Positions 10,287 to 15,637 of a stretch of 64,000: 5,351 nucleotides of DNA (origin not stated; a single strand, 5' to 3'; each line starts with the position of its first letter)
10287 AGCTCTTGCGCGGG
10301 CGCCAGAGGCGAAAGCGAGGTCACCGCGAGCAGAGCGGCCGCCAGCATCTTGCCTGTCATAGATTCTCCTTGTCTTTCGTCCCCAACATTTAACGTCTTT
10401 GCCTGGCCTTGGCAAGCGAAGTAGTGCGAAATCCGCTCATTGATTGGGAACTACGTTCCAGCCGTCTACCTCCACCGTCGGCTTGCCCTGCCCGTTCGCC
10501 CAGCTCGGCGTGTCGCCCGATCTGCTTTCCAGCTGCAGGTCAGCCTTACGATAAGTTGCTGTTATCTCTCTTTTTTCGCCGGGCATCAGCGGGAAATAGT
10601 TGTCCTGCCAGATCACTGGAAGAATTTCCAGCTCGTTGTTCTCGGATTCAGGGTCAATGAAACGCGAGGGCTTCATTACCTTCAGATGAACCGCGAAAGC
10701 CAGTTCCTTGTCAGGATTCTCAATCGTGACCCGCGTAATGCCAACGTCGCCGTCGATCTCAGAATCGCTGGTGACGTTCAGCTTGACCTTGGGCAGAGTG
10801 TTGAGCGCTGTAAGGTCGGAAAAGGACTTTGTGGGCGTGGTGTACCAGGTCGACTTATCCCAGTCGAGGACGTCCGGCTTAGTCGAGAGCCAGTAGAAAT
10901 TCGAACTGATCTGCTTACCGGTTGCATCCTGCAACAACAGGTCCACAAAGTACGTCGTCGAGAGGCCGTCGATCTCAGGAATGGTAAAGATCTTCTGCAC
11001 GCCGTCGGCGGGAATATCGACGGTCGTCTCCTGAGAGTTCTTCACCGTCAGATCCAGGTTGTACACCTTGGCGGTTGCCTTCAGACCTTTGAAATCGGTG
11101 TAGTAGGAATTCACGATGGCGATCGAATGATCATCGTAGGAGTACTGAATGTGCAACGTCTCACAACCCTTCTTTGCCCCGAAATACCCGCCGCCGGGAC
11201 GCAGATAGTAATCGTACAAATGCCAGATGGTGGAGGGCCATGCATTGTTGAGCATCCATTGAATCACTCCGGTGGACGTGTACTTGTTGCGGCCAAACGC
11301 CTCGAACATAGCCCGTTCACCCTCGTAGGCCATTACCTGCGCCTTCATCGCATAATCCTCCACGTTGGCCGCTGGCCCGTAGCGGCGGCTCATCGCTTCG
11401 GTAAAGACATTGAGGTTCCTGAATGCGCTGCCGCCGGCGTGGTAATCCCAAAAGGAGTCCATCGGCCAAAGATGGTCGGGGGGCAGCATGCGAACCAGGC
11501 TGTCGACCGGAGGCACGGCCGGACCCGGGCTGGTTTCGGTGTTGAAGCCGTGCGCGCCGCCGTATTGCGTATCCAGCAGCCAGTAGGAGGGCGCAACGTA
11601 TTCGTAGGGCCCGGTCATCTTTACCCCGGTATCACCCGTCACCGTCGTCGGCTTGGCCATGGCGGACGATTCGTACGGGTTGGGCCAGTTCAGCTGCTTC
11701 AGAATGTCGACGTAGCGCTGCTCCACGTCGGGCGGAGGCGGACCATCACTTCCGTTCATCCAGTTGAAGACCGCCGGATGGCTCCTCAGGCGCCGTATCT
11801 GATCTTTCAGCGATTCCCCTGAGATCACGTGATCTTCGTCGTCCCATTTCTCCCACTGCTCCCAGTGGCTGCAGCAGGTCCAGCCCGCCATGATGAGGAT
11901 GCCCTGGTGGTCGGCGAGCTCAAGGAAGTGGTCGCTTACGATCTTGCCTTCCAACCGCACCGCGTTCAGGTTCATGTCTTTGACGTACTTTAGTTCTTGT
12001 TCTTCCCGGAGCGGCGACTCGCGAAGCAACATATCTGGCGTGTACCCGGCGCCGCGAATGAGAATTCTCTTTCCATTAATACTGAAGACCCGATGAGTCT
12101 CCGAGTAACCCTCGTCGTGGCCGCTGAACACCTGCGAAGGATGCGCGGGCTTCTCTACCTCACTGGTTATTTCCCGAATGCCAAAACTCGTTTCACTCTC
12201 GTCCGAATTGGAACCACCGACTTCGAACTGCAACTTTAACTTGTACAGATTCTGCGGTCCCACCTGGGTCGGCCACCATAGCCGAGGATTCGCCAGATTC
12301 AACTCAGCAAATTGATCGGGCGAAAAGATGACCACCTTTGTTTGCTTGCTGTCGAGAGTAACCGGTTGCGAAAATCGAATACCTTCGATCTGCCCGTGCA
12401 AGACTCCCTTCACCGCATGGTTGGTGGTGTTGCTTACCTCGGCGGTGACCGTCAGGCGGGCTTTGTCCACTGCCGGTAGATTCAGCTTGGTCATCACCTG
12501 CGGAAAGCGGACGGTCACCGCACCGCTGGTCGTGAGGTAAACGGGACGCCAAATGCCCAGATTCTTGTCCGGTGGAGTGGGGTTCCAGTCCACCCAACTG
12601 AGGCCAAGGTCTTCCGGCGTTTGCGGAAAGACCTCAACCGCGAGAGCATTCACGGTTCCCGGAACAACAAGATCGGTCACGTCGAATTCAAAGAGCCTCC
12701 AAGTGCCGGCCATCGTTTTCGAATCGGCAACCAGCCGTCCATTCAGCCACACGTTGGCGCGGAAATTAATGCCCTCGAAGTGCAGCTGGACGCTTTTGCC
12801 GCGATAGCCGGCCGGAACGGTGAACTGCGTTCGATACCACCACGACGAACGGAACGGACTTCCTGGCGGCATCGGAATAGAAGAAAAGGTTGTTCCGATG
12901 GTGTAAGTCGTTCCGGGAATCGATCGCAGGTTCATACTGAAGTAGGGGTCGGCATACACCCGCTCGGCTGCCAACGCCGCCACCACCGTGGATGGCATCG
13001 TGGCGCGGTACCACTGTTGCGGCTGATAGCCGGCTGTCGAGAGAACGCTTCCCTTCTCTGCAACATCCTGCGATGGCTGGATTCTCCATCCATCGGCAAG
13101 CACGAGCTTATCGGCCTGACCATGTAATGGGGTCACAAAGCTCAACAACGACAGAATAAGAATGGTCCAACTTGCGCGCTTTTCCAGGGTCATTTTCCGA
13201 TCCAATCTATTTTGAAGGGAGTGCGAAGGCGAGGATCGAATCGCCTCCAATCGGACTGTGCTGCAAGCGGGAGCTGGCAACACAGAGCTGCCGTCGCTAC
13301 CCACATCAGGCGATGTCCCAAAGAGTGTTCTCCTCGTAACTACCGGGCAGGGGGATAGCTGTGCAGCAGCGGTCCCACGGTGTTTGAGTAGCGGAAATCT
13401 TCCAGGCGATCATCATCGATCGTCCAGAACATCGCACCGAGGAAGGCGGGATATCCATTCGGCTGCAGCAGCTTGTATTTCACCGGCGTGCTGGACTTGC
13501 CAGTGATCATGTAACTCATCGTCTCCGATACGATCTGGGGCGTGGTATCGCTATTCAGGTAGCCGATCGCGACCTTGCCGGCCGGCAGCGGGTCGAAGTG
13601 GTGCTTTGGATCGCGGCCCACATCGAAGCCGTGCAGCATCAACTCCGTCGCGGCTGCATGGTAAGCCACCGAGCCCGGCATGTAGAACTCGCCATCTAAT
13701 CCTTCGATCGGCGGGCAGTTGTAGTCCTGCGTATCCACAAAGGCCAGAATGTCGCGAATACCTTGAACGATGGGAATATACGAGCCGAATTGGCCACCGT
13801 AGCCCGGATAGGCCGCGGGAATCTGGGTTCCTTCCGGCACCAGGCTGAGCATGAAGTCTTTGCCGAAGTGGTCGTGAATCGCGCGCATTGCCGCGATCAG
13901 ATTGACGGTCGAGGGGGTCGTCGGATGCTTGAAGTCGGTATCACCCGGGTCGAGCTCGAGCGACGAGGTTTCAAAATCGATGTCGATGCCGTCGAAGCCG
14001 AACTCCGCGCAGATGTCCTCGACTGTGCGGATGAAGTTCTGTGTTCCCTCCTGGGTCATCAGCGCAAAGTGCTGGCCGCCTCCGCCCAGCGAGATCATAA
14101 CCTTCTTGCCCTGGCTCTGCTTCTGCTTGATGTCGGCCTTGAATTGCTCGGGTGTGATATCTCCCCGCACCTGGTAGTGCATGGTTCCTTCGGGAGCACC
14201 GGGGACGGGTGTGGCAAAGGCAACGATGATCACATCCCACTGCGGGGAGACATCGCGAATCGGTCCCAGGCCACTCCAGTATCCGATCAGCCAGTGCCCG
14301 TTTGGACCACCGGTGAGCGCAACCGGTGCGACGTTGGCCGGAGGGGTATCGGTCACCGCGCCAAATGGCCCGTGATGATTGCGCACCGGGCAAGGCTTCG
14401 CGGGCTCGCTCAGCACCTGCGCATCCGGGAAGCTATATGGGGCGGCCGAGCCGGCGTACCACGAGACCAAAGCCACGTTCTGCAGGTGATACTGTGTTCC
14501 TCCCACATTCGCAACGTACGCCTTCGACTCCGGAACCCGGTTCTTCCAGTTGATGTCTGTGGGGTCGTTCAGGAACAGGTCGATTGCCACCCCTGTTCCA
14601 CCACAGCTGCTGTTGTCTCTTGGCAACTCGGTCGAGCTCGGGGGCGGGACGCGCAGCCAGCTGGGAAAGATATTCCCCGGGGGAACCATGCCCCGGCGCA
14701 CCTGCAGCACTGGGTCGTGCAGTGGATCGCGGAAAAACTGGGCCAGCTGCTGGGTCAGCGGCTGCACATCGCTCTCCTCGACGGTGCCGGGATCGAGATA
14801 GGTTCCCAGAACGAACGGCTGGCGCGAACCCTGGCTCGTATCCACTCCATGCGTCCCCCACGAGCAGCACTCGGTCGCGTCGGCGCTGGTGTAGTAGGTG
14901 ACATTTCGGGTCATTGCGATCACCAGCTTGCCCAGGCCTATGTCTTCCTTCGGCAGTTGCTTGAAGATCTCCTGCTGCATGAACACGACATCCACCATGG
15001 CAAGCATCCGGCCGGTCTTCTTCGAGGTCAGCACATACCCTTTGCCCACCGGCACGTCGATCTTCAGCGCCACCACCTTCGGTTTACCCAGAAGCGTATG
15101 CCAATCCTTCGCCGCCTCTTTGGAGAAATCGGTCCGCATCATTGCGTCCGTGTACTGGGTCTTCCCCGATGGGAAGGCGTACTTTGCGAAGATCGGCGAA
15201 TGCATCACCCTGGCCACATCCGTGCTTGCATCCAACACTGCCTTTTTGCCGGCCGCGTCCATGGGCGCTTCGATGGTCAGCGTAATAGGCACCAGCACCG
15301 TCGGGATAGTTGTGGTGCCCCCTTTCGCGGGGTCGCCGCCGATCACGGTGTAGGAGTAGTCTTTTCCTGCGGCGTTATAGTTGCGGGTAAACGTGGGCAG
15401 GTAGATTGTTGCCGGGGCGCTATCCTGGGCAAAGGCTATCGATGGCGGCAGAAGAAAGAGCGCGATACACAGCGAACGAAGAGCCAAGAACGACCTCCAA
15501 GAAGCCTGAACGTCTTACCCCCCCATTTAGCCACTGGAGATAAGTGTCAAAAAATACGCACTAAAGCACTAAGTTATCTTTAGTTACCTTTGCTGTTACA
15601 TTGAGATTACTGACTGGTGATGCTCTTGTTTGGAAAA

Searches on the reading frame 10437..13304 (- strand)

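Call 7: search_protein_families(library=pfam, proteins=[window:10437-13304:-], max_evalue=0.001)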
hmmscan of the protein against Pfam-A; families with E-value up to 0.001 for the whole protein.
window:10437-13304:- (955 aa): 6 families
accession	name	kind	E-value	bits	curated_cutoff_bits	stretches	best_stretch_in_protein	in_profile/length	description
PF18368.7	Ig_GlcNase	-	3.5e-23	82.2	26.3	1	820-925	1-93/105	Exo-beta-D-glucosaminidase Ig-fold domain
PF22666.2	Glyco_hydro_2_N2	-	4.7e-18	66.2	27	1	152-227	47-119/167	Glycosyl hydrolase 2 galactose-binding domain-like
PF00703.27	Glyco_hydro_2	-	6.2e-14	53.1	23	1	272-377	8-109/109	Glycosyl hydrolases family 2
PF02837.24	Glyco_hydro_2_N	-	8.7e-10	39.2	28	1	152-229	64-137/169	Glycosyl hydrolases family 2, sugar binding domain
PF17786.7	Mannosidase_ig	-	1.4e-05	26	23.4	1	727-807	4-87/91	Mannosidase Ig/CBM-like domain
PF17753.7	Ig_mannosidase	-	0.00017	21.6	22.6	1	870-918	17-60/81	Ig-fold domain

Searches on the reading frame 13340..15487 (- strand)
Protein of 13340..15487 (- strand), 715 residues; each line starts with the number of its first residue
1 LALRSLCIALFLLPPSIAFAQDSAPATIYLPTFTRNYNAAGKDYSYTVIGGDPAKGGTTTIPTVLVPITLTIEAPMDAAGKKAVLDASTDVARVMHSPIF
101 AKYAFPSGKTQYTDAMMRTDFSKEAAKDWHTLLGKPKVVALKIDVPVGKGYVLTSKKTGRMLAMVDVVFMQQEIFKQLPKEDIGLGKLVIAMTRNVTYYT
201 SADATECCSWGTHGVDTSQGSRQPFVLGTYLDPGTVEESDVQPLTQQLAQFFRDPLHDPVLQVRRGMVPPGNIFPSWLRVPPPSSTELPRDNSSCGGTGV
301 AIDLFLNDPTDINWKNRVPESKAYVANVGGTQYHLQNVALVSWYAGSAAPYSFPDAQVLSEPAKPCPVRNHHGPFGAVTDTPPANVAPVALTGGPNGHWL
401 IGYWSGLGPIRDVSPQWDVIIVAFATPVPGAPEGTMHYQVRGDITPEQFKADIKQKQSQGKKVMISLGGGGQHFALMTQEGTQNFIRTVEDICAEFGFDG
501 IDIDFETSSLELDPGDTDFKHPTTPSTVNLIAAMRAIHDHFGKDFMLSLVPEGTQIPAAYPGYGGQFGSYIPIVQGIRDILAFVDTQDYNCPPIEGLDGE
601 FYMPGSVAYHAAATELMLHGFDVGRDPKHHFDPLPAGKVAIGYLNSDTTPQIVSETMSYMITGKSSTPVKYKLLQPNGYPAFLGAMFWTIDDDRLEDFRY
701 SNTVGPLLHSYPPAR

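Call 8: search_protein_families(library=pfam, proteins=[window:13340-15487:-], max_evalue=0.001)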
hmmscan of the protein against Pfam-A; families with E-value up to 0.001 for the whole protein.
window:13340-15487:- (715 aa): 1 family
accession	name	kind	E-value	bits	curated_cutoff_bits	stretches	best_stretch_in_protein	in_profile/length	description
PF00704.34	Glyco_hydro_18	-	2.4e-13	50.9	29.6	1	401-553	3-155/317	Glycosyl hydrolases family 18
